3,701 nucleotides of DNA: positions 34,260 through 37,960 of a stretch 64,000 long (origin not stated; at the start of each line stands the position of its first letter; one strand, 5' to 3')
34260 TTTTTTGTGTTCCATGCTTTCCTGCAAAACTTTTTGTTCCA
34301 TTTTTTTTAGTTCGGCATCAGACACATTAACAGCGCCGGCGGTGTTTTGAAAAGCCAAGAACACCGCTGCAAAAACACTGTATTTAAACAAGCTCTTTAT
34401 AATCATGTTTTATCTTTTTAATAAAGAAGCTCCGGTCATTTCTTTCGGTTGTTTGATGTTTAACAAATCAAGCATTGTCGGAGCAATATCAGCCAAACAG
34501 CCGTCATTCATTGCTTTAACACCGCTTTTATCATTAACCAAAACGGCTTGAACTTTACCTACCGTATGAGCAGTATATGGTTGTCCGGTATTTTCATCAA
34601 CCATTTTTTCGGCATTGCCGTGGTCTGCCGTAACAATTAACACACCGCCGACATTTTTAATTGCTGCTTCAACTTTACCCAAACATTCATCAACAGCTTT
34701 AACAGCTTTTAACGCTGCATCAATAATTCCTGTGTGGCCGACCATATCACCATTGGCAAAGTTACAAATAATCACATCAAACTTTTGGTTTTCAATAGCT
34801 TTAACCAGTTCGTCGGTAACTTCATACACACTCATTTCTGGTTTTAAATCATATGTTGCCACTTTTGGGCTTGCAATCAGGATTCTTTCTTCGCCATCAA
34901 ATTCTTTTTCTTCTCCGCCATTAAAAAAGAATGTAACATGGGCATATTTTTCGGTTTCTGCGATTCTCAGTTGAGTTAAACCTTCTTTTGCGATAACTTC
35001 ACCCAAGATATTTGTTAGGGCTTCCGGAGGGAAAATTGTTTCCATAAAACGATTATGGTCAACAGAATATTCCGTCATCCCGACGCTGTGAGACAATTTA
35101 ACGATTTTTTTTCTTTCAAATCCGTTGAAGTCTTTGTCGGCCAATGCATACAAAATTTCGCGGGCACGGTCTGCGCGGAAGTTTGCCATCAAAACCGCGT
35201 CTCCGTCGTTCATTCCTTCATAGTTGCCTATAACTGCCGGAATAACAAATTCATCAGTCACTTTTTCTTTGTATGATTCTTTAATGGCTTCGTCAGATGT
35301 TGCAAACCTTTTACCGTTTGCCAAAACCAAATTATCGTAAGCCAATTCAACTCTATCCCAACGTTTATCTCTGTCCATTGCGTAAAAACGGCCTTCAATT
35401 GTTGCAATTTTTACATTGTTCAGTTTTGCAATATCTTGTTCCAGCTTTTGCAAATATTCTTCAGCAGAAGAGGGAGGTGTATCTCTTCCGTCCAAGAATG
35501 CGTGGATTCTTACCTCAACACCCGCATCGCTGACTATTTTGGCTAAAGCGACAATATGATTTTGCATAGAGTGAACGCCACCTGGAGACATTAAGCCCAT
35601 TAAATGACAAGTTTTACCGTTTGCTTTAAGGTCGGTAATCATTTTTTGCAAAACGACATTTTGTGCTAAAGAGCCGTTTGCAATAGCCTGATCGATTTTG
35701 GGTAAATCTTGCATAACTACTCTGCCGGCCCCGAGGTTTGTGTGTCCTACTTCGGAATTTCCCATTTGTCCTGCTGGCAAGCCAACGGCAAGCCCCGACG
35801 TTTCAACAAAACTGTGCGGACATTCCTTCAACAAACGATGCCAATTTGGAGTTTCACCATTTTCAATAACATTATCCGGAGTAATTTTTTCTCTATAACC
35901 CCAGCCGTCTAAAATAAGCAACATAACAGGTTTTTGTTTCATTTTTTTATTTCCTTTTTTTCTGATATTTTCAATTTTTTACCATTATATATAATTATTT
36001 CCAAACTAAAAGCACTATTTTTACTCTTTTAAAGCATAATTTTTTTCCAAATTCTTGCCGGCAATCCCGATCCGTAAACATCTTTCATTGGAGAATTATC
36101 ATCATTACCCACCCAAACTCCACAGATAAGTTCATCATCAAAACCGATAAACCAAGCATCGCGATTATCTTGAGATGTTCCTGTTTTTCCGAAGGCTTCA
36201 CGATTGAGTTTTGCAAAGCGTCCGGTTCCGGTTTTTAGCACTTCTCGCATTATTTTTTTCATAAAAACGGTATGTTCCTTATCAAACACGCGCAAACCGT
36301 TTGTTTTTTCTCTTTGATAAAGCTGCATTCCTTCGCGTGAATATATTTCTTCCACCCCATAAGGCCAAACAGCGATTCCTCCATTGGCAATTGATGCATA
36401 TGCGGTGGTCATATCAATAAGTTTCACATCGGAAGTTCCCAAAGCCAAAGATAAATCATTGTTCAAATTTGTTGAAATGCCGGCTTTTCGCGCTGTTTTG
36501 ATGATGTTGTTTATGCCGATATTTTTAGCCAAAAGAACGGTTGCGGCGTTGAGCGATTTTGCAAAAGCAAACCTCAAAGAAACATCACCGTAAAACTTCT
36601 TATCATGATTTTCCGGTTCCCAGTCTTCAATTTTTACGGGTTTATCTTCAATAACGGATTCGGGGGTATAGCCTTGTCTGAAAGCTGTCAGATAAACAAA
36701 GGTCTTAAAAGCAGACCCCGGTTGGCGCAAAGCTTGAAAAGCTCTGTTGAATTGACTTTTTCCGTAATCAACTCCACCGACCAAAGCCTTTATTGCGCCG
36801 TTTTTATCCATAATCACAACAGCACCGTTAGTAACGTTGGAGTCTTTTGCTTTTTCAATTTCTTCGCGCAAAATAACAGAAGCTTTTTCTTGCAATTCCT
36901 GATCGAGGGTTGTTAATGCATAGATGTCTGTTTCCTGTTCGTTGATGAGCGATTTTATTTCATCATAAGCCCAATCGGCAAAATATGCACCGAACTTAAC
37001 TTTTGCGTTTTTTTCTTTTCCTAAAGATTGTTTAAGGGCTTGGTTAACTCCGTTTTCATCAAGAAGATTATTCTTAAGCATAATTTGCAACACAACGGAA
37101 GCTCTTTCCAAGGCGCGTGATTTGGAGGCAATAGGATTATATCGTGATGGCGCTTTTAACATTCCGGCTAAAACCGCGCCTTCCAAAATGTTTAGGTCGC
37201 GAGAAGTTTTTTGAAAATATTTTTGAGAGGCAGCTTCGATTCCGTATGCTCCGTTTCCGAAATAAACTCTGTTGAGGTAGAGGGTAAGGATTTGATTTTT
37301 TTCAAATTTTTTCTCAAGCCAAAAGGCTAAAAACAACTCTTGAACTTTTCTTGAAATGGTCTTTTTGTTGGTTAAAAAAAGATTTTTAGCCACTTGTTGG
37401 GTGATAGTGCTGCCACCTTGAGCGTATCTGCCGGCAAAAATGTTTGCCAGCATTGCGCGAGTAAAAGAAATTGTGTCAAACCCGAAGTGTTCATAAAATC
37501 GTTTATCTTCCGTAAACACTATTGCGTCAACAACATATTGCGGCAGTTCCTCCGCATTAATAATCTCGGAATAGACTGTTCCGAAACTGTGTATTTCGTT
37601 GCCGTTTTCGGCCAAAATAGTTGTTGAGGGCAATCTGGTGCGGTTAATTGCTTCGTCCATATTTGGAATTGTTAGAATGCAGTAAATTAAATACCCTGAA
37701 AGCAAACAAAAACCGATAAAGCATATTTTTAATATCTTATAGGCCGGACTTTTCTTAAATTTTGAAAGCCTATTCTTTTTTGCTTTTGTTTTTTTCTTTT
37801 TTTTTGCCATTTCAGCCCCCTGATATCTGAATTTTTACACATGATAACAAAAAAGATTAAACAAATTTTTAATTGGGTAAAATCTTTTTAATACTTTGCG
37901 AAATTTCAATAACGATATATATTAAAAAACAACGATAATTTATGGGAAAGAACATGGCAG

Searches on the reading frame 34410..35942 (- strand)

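Call 17: search_protein_families(library=pfam, proteins=[window:34410-35942:-], max_evalue=0.00001)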
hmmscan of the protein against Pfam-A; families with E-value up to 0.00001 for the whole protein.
window:34410-35942:- (510 aa): 3 families
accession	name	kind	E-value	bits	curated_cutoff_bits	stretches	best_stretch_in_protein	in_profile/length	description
PF01676.23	Metalloenzyme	-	4.8e-80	269.1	24.3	1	4-497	1-251/252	Metalloenzyme superfamily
PF06415.18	iPGM_N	-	1.6e-78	263.6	27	1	83-293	1-216/217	BPG-independent PGAM N-terminus (iPGM_N)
PF01663.27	Phosphodiest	-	4.6e-06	26.9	23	0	375-445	144-223/342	Type I phosphodiesterase / nucleotide pyrophosphatase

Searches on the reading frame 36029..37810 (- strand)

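Call 17: search_protein_families(library=pfam, proteins=[window:36029-37810:-], max_evalue=0.00001)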
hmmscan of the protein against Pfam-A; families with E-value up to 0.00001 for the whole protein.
window:36029-37810:- (593 aa): 2 families
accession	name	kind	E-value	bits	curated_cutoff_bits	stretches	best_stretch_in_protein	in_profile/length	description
PF00912.28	Transgly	-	1.5e-64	217.1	27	1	70-244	2-177/178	Transglycosylase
PF00905.27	Transpeptidase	-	8.1e-29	101.2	22.1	1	330-592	2-298/299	Penicillin binding protein transpeptidase domain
